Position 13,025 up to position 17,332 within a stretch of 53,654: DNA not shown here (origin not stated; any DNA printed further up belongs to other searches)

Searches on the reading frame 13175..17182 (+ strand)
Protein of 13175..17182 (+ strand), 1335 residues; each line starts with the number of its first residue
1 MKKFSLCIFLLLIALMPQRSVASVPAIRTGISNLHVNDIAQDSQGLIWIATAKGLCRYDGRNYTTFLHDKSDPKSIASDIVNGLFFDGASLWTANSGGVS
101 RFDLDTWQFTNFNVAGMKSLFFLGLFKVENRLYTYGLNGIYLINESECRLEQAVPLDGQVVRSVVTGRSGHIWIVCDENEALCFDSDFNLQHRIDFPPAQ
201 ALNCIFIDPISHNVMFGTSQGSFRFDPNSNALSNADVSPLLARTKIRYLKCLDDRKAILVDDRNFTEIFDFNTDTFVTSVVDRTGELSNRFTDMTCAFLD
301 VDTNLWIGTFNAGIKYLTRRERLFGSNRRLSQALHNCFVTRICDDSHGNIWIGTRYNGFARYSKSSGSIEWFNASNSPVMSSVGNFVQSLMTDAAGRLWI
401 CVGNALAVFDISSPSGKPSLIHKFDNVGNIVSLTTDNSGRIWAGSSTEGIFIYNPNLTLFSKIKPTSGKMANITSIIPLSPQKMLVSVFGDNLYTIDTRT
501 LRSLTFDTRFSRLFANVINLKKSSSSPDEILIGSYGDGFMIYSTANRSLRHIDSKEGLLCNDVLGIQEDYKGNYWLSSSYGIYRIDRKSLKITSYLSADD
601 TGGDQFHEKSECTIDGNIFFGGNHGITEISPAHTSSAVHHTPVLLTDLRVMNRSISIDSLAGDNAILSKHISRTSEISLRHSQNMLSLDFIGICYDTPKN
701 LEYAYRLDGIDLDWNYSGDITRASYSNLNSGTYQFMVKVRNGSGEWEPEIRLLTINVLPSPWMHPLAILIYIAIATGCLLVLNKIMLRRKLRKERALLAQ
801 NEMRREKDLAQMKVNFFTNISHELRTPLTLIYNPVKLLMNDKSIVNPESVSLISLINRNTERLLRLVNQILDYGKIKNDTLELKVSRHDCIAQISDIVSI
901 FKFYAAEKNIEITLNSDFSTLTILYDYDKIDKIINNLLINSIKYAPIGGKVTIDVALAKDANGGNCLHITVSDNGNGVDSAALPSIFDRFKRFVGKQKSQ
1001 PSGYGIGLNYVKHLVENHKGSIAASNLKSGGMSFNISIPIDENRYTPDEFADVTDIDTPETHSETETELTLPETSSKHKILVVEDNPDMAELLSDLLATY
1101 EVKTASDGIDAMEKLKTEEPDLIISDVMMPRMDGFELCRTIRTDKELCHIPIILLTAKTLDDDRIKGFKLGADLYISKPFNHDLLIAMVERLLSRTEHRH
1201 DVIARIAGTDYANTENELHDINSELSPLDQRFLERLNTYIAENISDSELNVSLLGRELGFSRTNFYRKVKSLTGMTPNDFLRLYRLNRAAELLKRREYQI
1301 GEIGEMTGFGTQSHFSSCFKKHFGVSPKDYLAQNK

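Call 14: search_protein_families(library=pfam, proteins=[window:13175-17182:+], max_evalue=0.001)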
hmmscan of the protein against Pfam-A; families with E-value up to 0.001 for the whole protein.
window:13175-17182:+ (1335 aa): 8 families
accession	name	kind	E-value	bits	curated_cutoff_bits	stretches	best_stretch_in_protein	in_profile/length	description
PF00072.30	Response_reg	-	1.6e-28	99.5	30.2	1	1080-1189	1-110/111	Response regulator receiver domain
PF07494.17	Reg_prop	-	3.5e-21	73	20.4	0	335-355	3-23/24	Two component regulator propeller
PF12833.13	HTH_18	-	3.7e-21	75.7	33.6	1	1255-1332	2-79/80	Helix-turn-helix domain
PF02518.31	HATPase_c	-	1e-20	74.7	26.4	1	926-1041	2-110/111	Histidine kinase-, DNA gyrase B-, and HSP90-like ATPase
PF07495.19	Y_Y_Y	-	8.2e-20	70.9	26.6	1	695-758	2-65/65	Y_Y_Y domain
PF00165.29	HTH_AraC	-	4.1e-15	55.9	26.6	2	1240-1282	1-42/42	Bacterial regulatory helix-turn-helix proteins, AraC family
PF00512.31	HisKA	-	2.3e-14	53.6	26.9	1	813-878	2-65/66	His Kinase A (phospho-acceptor) domain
PF16819.11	DUF5074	-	3.1e-06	26.9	27.2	0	95-184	115-211/353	Domain of unknown function (DUF5074)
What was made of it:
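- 13175..17182 (+): Hybrid two-component sensor/regulator of the locus. call 14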
